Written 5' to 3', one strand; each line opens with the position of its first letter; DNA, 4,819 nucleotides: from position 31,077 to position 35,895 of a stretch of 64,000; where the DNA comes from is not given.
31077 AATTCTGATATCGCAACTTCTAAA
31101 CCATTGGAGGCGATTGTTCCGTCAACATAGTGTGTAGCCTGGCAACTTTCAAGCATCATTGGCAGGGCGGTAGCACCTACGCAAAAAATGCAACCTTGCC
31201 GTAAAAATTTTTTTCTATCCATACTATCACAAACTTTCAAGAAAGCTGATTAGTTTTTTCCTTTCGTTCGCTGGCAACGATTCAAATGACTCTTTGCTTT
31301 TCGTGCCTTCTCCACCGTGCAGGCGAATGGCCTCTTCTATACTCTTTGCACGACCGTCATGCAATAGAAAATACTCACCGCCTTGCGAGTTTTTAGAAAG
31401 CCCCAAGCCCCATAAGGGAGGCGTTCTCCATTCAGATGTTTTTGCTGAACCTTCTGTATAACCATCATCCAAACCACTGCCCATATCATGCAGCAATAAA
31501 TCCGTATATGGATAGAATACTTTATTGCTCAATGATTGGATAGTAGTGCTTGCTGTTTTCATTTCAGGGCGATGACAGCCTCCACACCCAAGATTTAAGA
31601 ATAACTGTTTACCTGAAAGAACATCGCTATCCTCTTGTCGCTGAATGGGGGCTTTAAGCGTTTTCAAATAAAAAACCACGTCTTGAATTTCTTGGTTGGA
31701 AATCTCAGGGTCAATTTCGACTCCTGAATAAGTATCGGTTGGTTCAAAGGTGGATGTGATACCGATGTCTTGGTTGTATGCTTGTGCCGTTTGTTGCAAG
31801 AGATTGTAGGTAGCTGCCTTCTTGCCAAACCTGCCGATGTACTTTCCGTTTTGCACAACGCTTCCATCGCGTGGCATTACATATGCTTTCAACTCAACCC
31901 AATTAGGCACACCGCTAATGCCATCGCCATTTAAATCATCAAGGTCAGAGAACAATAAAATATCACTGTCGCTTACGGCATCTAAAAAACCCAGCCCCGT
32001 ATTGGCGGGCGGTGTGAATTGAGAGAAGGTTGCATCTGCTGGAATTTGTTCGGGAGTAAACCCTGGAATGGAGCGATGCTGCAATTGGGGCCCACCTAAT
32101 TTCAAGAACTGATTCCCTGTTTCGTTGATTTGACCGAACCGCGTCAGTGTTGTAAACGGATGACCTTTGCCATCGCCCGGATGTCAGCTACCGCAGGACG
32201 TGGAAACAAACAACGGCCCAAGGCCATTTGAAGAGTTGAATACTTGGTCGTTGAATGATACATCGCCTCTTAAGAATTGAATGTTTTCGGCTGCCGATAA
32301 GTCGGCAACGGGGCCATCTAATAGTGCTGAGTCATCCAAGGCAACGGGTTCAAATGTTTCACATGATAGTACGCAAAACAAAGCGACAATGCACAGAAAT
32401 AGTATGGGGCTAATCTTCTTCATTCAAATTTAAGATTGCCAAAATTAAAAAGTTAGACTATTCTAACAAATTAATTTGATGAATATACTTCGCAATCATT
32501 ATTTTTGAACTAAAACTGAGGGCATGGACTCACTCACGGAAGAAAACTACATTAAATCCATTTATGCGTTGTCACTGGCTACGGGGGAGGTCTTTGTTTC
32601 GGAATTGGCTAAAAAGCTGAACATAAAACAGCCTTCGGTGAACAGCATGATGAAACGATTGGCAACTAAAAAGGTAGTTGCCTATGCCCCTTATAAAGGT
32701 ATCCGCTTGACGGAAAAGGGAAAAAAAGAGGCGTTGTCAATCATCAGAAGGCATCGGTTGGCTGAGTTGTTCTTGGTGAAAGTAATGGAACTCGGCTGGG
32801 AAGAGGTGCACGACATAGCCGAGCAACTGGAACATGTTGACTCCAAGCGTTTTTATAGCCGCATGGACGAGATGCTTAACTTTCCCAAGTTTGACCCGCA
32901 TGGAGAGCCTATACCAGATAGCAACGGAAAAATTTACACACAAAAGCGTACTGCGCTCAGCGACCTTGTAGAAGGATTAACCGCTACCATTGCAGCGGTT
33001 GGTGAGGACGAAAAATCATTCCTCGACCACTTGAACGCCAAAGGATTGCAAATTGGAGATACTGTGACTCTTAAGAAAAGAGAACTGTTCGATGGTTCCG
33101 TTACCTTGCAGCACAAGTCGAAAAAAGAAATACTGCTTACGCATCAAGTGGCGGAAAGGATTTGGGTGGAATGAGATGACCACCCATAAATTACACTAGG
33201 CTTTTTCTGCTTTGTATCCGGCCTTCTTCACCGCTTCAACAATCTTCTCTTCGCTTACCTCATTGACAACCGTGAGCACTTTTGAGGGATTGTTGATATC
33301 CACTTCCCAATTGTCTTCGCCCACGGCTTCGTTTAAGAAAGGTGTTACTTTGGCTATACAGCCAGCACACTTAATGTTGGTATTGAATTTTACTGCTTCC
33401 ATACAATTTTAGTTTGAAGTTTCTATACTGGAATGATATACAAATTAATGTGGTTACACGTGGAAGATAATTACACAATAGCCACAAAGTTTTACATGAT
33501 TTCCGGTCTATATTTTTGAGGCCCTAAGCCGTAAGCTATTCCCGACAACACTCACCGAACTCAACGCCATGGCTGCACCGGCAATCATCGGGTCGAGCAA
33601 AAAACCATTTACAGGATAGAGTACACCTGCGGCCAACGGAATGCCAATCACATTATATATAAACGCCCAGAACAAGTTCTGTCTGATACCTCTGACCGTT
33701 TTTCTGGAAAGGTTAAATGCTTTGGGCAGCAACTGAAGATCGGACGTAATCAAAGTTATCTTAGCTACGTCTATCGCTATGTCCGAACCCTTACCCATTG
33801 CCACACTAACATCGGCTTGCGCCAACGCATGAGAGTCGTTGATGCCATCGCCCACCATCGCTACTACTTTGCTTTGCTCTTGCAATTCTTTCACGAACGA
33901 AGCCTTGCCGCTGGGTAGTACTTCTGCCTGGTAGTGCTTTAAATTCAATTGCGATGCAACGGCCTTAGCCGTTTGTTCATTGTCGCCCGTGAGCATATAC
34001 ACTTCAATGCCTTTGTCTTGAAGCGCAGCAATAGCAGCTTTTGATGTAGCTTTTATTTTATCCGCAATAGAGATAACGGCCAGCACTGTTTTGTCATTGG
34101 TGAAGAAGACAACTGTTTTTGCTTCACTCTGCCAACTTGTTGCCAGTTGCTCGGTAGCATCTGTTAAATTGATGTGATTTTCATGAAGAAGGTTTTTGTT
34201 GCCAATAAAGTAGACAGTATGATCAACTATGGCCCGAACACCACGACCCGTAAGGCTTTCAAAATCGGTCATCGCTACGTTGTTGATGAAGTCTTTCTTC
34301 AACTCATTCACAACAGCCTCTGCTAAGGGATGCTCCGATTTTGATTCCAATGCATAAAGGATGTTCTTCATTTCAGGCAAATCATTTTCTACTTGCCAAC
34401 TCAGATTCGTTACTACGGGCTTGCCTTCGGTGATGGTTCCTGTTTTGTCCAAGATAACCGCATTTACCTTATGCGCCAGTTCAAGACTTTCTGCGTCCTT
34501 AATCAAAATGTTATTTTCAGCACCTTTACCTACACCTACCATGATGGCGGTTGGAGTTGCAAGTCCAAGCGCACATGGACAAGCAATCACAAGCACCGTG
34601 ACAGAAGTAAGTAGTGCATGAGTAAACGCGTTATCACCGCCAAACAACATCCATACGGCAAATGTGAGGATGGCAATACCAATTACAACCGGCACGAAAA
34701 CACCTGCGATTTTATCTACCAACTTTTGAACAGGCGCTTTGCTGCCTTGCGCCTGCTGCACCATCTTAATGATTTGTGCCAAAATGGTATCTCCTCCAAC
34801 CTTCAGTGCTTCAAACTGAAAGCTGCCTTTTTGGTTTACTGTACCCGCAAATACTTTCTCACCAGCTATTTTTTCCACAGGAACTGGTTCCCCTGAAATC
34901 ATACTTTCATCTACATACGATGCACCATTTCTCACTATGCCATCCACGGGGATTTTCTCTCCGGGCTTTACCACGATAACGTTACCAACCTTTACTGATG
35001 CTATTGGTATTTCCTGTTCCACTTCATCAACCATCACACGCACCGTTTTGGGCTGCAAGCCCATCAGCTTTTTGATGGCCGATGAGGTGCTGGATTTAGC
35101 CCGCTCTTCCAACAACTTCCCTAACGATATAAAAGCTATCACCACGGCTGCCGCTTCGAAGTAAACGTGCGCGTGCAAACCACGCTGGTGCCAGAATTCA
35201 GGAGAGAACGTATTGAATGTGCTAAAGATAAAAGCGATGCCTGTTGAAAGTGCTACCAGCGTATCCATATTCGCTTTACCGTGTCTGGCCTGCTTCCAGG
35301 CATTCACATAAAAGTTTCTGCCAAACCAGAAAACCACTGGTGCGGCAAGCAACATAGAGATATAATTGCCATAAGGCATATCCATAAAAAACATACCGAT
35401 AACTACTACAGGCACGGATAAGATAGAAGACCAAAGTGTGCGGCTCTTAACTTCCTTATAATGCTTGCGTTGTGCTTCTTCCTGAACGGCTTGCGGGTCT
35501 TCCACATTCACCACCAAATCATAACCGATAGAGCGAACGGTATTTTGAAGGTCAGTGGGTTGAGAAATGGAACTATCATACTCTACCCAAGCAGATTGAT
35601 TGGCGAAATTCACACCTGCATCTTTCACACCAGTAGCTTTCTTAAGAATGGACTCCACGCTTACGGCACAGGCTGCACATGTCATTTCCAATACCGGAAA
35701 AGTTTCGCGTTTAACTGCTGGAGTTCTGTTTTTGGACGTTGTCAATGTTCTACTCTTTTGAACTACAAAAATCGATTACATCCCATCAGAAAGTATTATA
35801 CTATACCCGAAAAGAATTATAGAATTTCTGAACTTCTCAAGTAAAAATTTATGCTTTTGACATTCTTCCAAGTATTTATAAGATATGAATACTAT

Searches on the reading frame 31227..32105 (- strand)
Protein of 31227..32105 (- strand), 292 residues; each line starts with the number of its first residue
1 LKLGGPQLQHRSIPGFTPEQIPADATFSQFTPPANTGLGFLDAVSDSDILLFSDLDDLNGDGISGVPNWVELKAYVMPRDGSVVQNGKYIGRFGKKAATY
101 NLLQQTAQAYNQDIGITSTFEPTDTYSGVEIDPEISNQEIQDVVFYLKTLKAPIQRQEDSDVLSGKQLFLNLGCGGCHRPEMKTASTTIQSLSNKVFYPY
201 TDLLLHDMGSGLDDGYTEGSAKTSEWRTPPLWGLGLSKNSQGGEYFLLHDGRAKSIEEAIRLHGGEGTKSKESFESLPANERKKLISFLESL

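Call 44: search_protein_families(library=pfam, proteins=[window:31227-32105:-], max_evalue=0.1)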
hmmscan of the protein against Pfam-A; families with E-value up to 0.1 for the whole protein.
window:31227-32105:- (292 aa): 2 families
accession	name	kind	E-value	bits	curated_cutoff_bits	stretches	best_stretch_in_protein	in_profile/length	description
PF06537.16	DHOR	-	1.6e-58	198.8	22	1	36-292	221-499/499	Di-haem oxidoreductase, putative peroxidase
PF00034.26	Cytochrom_C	-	1.3e-08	36.5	21.3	1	164-292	3-89/90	Cytochrome c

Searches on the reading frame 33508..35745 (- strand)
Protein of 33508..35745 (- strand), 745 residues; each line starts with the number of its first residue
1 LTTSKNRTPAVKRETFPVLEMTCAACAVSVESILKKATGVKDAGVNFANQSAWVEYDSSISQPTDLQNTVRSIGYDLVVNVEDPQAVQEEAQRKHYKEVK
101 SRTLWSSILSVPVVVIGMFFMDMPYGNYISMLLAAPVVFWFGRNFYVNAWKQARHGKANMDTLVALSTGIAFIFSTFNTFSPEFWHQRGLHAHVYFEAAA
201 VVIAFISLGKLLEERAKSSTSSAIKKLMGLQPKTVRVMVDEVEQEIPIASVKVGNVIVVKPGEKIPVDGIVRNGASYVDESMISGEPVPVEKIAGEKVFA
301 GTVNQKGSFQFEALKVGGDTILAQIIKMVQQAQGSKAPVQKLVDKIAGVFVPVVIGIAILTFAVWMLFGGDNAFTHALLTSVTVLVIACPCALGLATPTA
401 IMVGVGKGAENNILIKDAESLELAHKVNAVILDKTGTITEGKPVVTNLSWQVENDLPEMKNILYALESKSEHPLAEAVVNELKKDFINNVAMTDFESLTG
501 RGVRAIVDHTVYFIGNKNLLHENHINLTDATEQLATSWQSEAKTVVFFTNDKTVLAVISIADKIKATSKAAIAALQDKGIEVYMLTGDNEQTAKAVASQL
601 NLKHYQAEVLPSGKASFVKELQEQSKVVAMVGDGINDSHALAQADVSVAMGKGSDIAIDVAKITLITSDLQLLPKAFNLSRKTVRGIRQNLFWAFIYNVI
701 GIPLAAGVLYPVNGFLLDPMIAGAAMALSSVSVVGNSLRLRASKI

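Call 44: search_protein_families(library=pfam, proteins=[window:33508-35745:-], max_evalue=0.1)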
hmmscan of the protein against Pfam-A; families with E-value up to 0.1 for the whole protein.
window:33508-35745:- (745 aa): 6 families
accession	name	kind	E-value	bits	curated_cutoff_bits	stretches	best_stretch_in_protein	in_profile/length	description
PF00122.25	E1-E2_ATPase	-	1.2e-56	191.6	28.1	1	230-410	2-180/181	E1-E2 ATPase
PF00702.32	Hydrolase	-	1.7e-33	117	26.4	1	428-645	2-191/191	haloacid dehalogenase-like hydrolase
PF00403.32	HMA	-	8.3e-12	45.8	24.8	1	15-76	1-62/62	Heavy-metal-associated domain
PF08282.18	Hydrolase_3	-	2.6e-08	34.4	20.9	1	618-665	196-243/255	haloacid dehalogenase-like hydrolase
PF13344.12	Hydrolase_6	-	0.0028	18.1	27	1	565-637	16-93/101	Haloacid dehalogenase-like hydrolase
PF18159.6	S_4TM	-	0.076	12.8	26.9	0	89-158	16-84/291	SMODS-associating 4TM effector domain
